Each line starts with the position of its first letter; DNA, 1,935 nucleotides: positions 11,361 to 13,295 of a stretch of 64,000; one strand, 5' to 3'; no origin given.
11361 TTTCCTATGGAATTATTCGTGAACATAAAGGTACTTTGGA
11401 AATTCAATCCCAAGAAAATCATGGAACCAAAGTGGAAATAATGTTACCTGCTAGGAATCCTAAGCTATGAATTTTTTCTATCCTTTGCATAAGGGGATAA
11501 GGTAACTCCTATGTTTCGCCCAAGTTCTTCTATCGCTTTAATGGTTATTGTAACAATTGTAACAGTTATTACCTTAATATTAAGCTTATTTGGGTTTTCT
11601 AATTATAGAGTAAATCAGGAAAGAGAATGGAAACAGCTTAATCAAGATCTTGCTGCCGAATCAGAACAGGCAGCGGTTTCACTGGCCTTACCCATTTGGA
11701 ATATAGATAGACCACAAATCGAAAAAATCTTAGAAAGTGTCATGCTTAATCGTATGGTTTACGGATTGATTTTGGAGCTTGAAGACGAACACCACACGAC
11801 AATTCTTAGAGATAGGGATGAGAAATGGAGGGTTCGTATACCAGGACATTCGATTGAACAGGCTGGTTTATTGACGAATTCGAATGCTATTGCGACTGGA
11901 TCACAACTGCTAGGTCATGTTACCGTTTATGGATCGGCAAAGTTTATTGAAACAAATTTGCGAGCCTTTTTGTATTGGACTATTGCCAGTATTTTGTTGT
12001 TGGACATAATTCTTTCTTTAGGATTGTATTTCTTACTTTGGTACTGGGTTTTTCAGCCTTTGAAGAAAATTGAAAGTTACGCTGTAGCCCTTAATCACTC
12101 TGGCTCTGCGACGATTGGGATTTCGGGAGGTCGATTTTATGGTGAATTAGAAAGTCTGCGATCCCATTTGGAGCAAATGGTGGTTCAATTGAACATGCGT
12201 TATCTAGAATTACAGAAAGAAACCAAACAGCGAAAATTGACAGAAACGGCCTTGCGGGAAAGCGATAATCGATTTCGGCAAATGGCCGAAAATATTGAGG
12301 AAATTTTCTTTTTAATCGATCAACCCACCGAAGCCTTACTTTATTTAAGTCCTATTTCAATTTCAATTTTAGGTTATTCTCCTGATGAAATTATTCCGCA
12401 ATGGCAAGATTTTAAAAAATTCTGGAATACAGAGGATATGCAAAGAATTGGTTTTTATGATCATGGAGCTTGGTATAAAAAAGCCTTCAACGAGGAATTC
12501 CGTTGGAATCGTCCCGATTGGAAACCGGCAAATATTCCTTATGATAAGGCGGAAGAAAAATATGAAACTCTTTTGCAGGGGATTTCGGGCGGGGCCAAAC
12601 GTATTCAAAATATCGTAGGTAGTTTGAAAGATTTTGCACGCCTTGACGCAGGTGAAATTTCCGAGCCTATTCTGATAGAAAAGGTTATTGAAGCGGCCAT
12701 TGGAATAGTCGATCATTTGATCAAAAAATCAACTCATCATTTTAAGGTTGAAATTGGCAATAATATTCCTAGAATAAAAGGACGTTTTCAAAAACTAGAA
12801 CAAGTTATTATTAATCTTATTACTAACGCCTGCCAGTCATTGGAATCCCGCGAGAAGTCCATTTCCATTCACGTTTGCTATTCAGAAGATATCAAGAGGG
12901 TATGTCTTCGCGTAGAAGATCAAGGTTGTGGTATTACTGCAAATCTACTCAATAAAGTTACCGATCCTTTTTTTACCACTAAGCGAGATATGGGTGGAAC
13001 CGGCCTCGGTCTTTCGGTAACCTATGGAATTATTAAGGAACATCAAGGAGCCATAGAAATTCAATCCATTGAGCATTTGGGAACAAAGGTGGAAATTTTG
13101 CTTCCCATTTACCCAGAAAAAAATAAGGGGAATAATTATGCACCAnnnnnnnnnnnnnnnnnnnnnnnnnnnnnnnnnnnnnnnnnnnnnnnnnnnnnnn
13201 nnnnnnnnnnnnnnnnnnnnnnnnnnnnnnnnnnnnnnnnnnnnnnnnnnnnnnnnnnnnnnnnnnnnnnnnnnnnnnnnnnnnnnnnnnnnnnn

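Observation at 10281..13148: Tandem histidine-kinase paralogs; the second carries an in-frame ~100-aa gap that removes the phospho-acceptor His helix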

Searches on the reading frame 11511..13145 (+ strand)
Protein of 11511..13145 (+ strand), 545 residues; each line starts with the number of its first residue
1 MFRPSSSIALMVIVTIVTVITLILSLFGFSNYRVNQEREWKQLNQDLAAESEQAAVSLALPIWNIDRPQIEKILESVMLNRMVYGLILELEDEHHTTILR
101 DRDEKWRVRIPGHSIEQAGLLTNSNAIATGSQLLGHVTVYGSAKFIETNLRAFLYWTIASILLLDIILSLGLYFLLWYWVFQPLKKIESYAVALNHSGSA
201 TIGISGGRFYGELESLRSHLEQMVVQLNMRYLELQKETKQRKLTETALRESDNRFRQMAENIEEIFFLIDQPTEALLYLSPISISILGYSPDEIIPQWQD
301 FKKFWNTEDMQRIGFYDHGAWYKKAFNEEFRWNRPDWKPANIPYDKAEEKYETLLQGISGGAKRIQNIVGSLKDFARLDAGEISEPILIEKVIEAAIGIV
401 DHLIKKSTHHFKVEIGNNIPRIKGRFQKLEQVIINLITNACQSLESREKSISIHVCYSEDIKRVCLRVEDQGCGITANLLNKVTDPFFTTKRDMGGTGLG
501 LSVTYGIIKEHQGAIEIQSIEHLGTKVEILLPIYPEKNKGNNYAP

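Call 4: search_protein_families(library=pfam, proteins=[window:11511-13145:+], max_evalue=0.1)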
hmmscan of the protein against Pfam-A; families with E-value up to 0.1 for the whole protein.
window:11511-13145:+ (545 aa): 8 families
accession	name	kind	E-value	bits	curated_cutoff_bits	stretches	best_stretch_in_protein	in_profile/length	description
PF02518.31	HATPase_c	-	1.6e-21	77.3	26.4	1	427-533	4-109/111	Histidine kinase-, DNA gyrase B-, and HSP90-like ATPase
PF14501.12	HATPase_c_5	-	0.00015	22.1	22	1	429-522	6-93/102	GHKL domain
PF00512.31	HisKA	-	0.0025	18.3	26.9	1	347-381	32-66/66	His Kinase A (phospho-acceptor) domain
PF21845.1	DUF6904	-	0.0089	16.3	27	1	215-264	163-214/238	Domain of unknown function (DUF6904)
PF13581.12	HATPase_c_2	-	0.021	15.3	27.4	1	436-502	39-105/127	Histidine kinase-like ATPase domain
PF10883.13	DUF2681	-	0.032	15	28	1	12-57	3-48/90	Protein of unknown function (DUF2681)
PF08447.18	PAS_3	-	0.049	14.3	25.6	0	277-336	2-62/89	PAS fold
PF14557.12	AphA_like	-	0.086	13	27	0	218-253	98-133/174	Putative AphA-like transcriptional regulator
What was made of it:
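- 12258..12518 (+): PAS remnant (aa 250-336), of the gene 1 PAS3 type, lacking the last two beta-strands. Pfam PAS_3 positions 2-62 of 89 (call 4).
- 12519..12665 (+): DHp loop plus helix 2 remnant (aa 337-385). Three of gene 2's seven deviations from family-conserved residues are here. Pfam HisKA positions 32-66 only (call 4).
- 12678..13109 (+): CA (HATPase_c) domain with intact N, G1, F and G2 boxes. Pfam E 1.6e-21 (call 4).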

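Call 6: find_homologous_proteins(query=window:11511-13145:+, max_evalue=1e-10)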
Query window:11511-13145:+ (545 aa): 4179 proteins with E <= 1e-10 among 8000 candidates; the best 120 are listed.
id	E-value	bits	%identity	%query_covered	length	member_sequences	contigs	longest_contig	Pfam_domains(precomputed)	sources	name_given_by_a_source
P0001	9.0e-113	395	61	36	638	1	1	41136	PF08447.19,PF02518.32,PF00512.32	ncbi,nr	ncbi:MAG: histidine kinase [Fibrobacteres bacterium]|nr:histidine kinase [Fibrobacterota bacterium]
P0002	1.0e-104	369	59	41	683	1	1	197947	PF08447.19,PF13426.14,PF02518.32,PF00512.32,PF00989.32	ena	-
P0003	1.1e-100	356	61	37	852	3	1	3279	PF08447.19,PF13426.14,PF13188.14,PF08448.17,PF02518.32,PF00512.32,PF00989.32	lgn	-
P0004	2.3e-99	351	60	41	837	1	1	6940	PF08447.19,PF13426.14,PF13188.14,PF02518.32,PF00512.32,PF00989.32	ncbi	-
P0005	1.6e-98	348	56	43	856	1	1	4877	PF08447.19,PF13426.14,PF13188.14,PF08448.17,PF02518.32,PF00512.32,PF00989.32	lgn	-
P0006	1.2e-97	346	60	37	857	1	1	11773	PF08447.19,PF13426.14,PF13188.14,PF08448.17,PF02518.32,PF00989.32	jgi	jgi:PAS domain S-box-containing protein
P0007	1.6e-97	345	61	37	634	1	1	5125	PF08447.19,PF13426.14,PF13188.14,PF08448.17,PF02518.32,PF00512.32,PF00989.32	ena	-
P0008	2.2e-97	345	56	38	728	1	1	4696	PF08447.19,PF05231.20,PF08448.17,PF02518.32,PF00512.32,PF00989.32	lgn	-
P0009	4.9e-97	344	60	38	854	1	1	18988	PF08447.19,PF13426.14,PF13188.14,PF08448.17,PF02518.32,PF00989.32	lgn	-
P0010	2.3e-96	341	58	38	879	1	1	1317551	PF08447.19,PF13426.14,PF13188.14,PF08448.17,PF02518.32,PF00512.32,PF00989.32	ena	-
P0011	8.0e-87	310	57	37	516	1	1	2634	PF08447.19,PF13426.14,PF08448.17,PF02518.32,PF00989.32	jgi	-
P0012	2.4e-86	308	61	37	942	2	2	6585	PF08447.19,PF13426.14,PF13188.14,PF08448.17,PF02518.32,PF00989.32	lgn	-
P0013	6.9e-86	307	57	37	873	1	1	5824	PF08447.19,PF13426.14,PF13188.14,PF08448.17,PF02518.32,PF00512.32,PF00989.32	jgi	jgi:PAS domain S-box-containing protein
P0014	1.5e-77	279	56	39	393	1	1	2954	PF08447.19,PF13426.14,PF02518.32,PF00512.32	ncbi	-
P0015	2.7e-76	275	57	39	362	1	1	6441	PF08447.19,PF02518.32,PF00512.32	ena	-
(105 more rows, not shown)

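Call 10: find_encoding_contigs(protein=P0001, flank=10000, max_places=3)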
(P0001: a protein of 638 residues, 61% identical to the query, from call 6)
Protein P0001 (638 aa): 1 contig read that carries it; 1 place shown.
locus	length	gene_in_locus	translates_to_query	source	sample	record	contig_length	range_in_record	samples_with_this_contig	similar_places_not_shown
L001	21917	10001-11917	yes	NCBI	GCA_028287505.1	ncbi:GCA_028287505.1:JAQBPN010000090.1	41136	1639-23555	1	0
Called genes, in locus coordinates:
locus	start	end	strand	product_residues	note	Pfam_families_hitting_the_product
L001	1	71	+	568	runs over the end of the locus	PF02463:SMC_N (faint), PF00005:ABC_tran, PF13304:AAA_21 (faint), PF12848:ABC_tran_Xtn, PF00005:ABC_tran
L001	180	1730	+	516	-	-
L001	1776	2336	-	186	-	PF03168:LEA_2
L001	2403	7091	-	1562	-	PF00270:DEAD, PF04851:ResIII, PF00271:Helicase_C, PF19306:WHD_Lhr, PF08494:DEAD_assoc, PF23235:WHD_3rd_Lhr, PF23234:WHD_4th_Lhr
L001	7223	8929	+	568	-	PF18158:AidB_N, PF02770:Acyl-CoA_dh_M, PF00441:Acyl-CoA_dh_1, PF08028:Acyl-CoA_dh_2 (faint), PF22924:ACOX_C_alpha1 (weak), PF22217:ACDH-11_C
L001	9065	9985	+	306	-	-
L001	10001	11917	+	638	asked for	PF00512:HisKA (faint), PF08447:PAS_3, PF02518:HATPase_c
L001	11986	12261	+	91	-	PF13248:Zn_ribbon_3 (weak)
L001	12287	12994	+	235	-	PF12158:DUF3592 (weak)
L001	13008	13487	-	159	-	-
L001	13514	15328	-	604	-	-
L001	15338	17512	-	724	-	PF05157:MshEN, PF00437:T2SSE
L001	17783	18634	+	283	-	PF14394:DUF4423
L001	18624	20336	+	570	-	PF13620:CarboxypepD_reg (faint), PF10102:DUF2341, PF13385:Laminin_G_3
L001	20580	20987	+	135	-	PF01381:HTH_3, PF13560:HTH_31 (weak)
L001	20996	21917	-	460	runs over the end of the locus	PF07660:STN (faint), PF03958:Secretin_N, PF00263:Secretin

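Call 18: find_encoding_contigs(protein=P0010, flank=8000, max_places=2)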
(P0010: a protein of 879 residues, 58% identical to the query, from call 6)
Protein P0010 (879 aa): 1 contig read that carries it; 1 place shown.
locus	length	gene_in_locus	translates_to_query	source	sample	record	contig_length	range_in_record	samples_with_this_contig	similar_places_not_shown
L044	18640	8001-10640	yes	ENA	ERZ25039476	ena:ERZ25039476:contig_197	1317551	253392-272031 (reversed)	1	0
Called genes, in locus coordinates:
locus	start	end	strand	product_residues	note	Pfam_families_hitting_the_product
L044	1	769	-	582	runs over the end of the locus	PF07995:GSDH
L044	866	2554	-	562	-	PF13620:CarboxypepD_reg (weak), PF17210:SdrD_B (faint), PF10102:DUF2341 (weak), PF13385:Laminin_G_3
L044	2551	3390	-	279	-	PF14394:DUF4423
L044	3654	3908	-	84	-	-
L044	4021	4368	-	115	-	PF13690:CheX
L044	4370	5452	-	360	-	PF00072:Response_reg, PF01339:CheB_methylest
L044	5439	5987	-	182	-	PF13690:CheX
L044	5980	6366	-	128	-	PF00072:Response_reg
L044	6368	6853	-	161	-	PF03975:CheD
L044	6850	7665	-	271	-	PF03705:CheR_N, PF08241:Methyltransf_11 (faint), PF13649:Methyltransf_25 (faint), PF01739:CheR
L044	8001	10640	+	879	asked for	PF00512:HisKA (faint), PF08448:PAS_4, PF13188:PAS_8 (weak), PF13426:PAS_9, PF00989:PAS (weak), PF08447:PAS_3, PF02518:HATPase_c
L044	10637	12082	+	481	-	PF00072:Response_reg, PF00158:Sigma54_activat, PF14532:Sigma54_activ_2, PF00004:AAA (faint), PF07728:AAA_5 (weak), PF25601:AAA_lid_14, PF02954:HTH_8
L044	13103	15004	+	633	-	PF01627:Hpt, PF02895:H-kinase_dim, PF02518:HATPase_c, PF01584:CheW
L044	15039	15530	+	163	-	PF01584:CheW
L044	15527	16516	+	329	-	-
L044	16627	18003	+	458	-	PF00015:MCPsignal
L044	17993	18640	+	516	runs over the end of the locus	-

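Call 19: find_encoding_contigs(protein=P0002, flank=8000, max_places=2)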
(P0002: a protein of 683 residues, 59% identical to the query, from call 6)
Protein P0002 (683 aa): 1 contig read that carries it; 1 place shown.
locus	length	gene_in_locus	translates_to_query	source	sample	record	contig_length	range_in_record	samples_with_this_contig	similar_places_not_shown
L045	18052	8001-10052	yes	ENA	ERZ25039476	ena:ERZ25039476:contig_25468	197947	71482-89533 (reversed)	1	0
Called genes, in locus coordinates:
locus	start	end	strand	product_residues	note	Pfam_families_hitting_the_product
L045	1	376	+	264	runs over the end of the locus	-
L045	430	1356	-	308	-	PF07995:GSDH (faint)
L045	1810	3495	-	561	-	PF13620:CarboxypepD_reg, PF10102:DUF2341, PF13385:Laminin_G_3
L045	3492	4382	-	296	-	PF14394:DUF4423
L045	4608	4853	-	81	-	-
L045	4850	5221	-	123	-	PF00072:Response_reg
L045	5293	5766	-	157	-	PF13690:CheX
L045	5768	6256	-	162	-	PF01339:CheB_methylest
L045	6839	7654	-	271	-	PF03705:CheR_N, PF01739:CheR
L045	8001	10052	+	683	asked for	PF00512:HisKA (faint), PF00989:PAS (weak), PF08447:PAS_3, PF13426:PAS_9 (weak), PF02518:HATPase_c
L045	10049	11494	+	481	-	PF00072:Response_reg, PF00158:Sigma54_activat, PF14532:Sigma54_activ_2, PF07728:AAA_5 (weak), PF25601:AAA_lid_14, PF02954:HTH_8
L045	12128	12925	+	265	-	PF01627:Hpt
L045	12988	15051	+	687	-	PF02895:H-kinase_dim, PF02518:HATPase_c, PF01584:CheW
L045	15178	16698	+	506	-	-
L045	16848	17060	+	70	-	-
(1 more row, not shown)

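Call 25: find_encoding_contigs(protein=P0004, flank=8000, max_places=3)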
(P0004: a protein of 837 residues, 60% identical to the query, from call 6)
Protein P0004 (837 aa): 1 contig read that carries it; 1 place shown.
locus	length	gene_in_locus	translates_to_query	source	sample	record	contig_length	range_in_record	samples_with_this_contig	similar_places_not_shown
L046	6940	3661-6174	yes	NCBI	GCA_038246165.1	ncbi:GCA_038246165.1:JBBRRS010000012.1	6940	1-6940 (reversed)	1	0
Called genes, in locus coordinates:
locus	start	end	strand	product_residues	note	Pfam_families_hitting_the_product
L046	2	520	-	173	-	?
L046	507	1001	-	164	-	PF13690:CheX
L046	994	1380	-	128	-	PF00072:Response_reg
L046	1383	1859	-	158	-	PF03975:CheD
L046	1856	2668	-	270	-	PF03705:CheR_N, PF01739:CheR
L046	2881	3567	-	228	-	-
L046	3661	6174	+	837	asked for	PF13188:PAS_8 (weak), PF13426:PAS_9, PF00989:PAS (weak), PF08447:PAS_3, PF00512:HisKA (faint), PF02518:HATPase_c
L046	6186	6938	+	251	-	?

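Call 26: find_encoding_contigs(protein=P0008, flank=8000, max_places=3)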
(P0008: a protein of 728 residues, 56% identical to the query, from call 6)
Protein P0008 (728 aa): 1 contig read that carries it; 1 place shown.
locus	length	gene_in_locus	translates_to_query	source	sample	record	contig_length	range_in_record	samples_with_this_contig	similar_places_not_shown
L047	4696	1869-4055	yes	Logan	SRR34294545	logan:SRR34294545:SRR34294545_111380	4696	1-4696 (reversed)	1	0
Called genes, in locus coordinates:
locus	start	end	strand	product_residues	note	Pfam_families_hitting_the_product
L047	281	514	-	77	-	-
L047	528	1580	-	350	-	PF00072:Response_reg, PF01339:CheB_methylest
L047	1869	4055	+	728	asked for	PF05231:MASE1, PF00989:PAS (weak), PF08447:PAS_3, PF08448:PAS_4, PF00512:HisKA (faint), PF02518:HATPase_c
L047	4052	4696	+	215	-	?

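Call 30: list_cluster_members(proteins=[window:11511-13145:+, window:8555-11467:+, window:13135-14580:+, window:15760-16866:+, window:53001-55613:+, window:49030-52794:+, window:35349-38012:-, window:47270-48715:+])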
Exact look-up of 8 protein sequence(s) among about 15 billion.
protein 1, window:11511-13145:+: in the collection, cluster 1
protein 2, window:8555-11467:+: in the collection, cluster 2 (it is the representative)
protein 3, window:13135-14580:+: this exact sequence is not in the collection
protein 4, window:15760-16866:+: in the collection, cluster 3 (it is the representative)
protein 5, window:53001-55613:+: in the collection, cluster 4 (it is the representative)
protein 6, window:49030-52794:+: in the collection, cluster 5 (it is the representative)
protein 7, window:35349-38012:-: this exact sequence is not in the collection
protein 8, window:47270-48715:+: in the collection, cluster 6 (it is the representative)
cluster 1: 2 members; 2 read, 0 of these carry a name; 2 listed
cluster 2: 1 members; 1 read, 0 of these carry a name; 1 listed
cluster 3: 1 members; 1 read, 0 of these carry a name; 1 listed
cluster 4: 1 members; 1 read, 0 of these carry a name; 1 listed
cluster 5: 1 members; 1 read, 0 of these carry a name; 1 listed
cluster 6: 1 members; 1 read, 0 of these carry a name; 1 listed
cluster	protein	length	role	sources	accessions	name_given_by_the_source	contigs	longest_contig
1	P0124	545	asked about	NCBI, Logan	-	-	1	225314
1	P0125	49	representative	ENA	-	-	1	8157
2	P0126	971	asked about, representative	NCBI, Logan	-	-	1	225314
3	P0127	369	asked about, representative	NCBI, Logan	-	-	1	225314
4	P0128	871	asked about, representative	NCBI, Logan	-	-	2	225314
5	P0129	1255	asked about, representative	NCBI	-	-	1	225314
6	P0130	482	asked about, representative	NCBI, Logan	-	-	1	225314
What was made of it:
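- The identical 545-aa protein is on record from both an NCBI assembly and a Logan assembly (call 30).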

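Call 32: find_encoding_contigs(protein=window:11511-13145:+, flank=3000, max_places=6)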
Protein window:11511-13145:+ (545 aa): no gene with exactly this product is on record in the collection.

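Call 46: predict_structure(alignment_id=A2)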
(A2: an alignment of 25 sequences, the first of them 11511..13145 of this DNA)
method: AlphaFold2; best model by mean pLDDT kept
length: 545 residues; sequences in the alignment: 25
mean_pLDDT: 77.1   pTM: 0.37
mean pLDDT of the five models: 77.1, 77.0, 75.1, 74.9, 74.6
residues with pLDDT >= 90: 146; 70-90: 236; 50-70: 111; < 50: 52
segments of 3 or more residues with pLDDT < 50: 1-3, 93-95, 106-111, 197-213, 374-382, 540-545
pLDDT, mean of each block of 10 residues (from residue 1): 62 84 85 87 91 93 86 88 87 59 53 58 92 92 79 80 79 75 71 52 39 58 71 78 78 69 75 83 79 87 82 74 67 61 57 65 61 46 76 93 95 96 92 94 95 97 97 89 63 52 86 93 95 77 43
secondary structure, 60 per line:
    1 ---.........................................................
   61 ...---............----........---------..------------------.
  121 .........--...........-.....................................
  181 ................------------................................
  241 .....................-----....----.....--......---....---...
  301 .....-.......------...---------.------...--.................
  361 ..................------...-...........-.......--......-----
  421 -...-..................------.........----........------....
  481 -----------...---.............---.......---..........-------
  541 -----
elements in order: H4-63 H67-78 E83-90 E120-129 E132-142 H144-196 H209-261 E267-270 E275-279 H282-287 H291-294 H298-304 H307-313 H344-378 E385-387 H389-399 H401-407 E410-415 E422-424 H426-443 E450-458 E463-470 H477-480 H498-510 E514-520 E524-533
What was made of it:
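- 11511..12230 (+): Gene 2 N-terminal module: TM1, a small periplasmic domain (motif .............), TM2 and a HAMP-like linker. It is unrelated to gene 1. AF2 topology (call 46).
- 12519..12665 (+): AF2 pLDDT 46-67 (call 46).
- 12678..13109 (+): AF2 pLDDT mostly above 90 (call 46).
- On Functional HisKA-family sensor histidine kinase: AF2 pLDDT there is 46-67 (calls 4, 46).
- On Pseudo-histidine-kinase regulators (RocA/DivL type): The DHp and the adjacent PAS are both truncated (calls 4, 46).
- Structure: AF2 is confident for the CA domain (pLDDT above 90) and poor across the junction and helix 2 (46-67) (call 46). AF2 gives low confidence for helix 2 and the junction (call 46).
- Tried and rejected: It confirms a well-folded CA domain and a poorly defined junction, but it cannot judge stability (call 46).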

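Call 50: search_protein_families(library=ncbifam, proteins=[window:11511-13145:+], max_evalue=0.001)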
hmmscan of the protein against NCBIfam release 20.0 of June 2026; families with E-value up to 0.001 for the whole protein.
window:11511-13145:+ (545 aa): 81 families (the best 25 are shown)
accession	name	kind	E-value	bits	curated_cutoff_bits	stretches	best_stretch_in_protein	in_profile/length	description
NF008468.0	PRK11360.1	equivalog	2e-40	138.8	646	1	358-539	437-614/616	two-component system sensor histidine kinase AtoS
NF052574.1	HisKinEspCMyxo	equivalog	3.8e-32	111.3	1200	1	353-538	458-642/785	serine histidine kinase EspC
NF038348.1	T2SS_HK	subfamily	1.1e-28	100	450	1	352-533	398-573/574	histidine kinase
NF010411.0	PRK13837.1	equivalog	9.3e-28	96.7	647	1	353-537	487-679/828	two-component system VirA-like sensor kinase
NF052573.1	HisKinEspAMyxo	equivalog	1.3e-26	92.9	1400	1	351-531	428-609/755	serine histidine kinase EspA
NF007688.0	PRK10364.1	equivalog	3.6e-26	91.9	479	1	361-538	285-456/460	two-component system sensor histidine kinase ZraS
TIGR02966.1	phoR_proteo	equivalog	1.6e-25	89.8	334.2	1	346-528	145-330/333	phosphate regulon sensor histidine kinase PhoR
NF008312.0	PRK11100.1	equivalog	4.3e-25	88.5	356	1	347-532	286-473/477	two-component system sensor histidine kinase CreC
NF046044.1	PnpS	equivalog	4.5e-25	88.5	400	1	348-532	203-390/390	two-component system histidine kinase PnpS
NF033092.0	HK_WalK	equivalog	1.7e-23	83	725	1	358-533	415-594/594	cell wall metabolism sensor histidine kinase WalK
NF047497.1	HK_LIC_12097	equivalog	2.2e-23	82.6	500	1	352-533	188-366/367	LIC_12097 family sensor histidine kinase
NF047466.1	hybrid_RR_LvrB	exception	3.5e-23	82.4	500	1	348-533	184-376/377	hybrid histidine kinase/response regulator LvrB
NF047794.1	HisKinPtgB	equivalog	3.7e-23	81.7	1000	1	349-519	477-641/656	two-component system sensor histidine kinase PgtB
NF046026.1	HisKinCckACaul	equivalog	3.7e-22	78.2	1000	1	355-539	341-538/678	cell cycle histidine kinase CckA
NF046020.1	HisKinCckABruc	equivalog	1.3e-20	72.9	1000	1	399-539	562-713/868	cell cycle histidine kinase CckA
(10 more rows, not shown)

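Call 58: search_protein_representatives(protein=window:11511-13145:+)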
Query: 545 residues. Proteins with E-value up to 0.001 (for the whole library): 775827; up to 1e-10: 165345; up to 1e-30: 2644. The best 150 are listed.
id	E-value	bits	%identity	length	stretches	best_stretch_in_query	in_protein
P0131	3.5e-126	438.1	49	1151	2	333-533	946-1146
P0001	2.9e-113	395.4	49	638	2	334-533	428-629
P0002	3.2e-105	368.9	52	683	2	326-535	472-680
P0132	1.6e-104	366.6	53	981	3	332-536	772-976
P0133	2.2e-91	323.2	36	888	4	340-533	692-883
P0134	1.9e-89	316.8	33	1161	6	328-533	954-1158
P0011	2.5e-87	309.8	51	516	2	329-535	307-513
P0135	4.6e-82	292.5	36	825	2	342-534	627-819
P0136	2.8e-76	273.4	36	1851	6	340-535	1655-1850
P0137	4.3e-76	272.8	39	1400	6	338-533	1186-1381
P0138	6.2e-73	262.3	31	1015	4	5-293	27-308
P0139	1.9e-72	260.8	49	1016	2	338-533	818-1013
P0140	2.0e-72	260.6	38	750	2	5-251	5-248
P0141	9.1e-72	258.5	38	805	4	328-532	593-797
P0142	1.1e-70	254.9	46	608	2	340-534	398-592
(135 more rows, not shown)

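Call 75: search_protein_families(library=pfam, proteins=[L001:9065-9982:+], max_evalue=0.001)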
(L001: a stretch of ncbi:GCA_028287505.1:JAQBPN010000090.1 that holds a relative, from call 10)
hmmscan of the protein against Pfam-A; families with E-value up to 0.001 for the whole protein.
L001:9065-9982:+ (306 aa): 0 families

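Call 78: search_protein_families(library=ncbifam, proteins=[L001:9065-9982:+], max_evalue=1)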
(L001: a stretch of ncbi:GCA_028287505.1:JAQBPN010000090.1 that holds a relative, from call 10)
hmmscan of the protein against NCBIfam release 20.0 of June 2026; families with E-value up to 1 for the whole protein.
L001:9065-9982:+ (306 aa): 0 families

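Call 79: search_solved_structures(query=L001:9065-9982:+, max_evalue=1)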
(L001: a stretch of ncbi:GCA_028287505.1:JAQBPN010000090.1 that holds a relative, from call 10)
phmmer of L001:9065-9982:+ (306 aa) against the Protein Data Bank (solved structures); distinct sequences matched with E-value up to 1: 3.
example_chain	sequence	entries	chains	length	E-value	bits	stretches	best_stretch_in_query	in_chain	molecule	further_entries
4zv1_A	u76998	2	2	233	0.015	17.9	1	137-261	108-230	AncQR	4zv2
4iop_A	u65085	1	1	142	0.66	12.5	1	131-192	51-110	C-type lectin domain family 2 member A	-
2iee_A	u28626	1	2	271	0.8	12.2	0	25-259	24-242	Probable ABC transporter extracellular-binding protein yckB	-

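Call 80: search_protein_families(library=pfam, proteins=[L001:9065-9982:+], max_evalue=10)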
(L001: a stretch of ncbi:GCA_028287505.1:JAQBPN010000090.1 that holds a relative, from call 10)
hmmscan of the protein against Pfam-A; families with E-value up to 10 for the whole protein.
L001:9065-9982:+ (306 aa): 3 families
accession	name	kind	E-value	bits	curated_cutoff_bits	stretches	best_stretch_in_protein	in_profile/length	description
PF12486.13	VasL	-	0.012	16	27.3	1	36-124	30-116/147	Type VI secretion system, EvfB, or VasL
PF00497.25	SBP_bac_3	-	0.013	15.7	26.4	1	172-261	45-129/132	Bacterial extracellular solute-binding proteins, family 3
PF14438.12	SM-ATX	-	0.2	12.3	29.8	1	168-218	20-70/81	Ataxin 2 SM domain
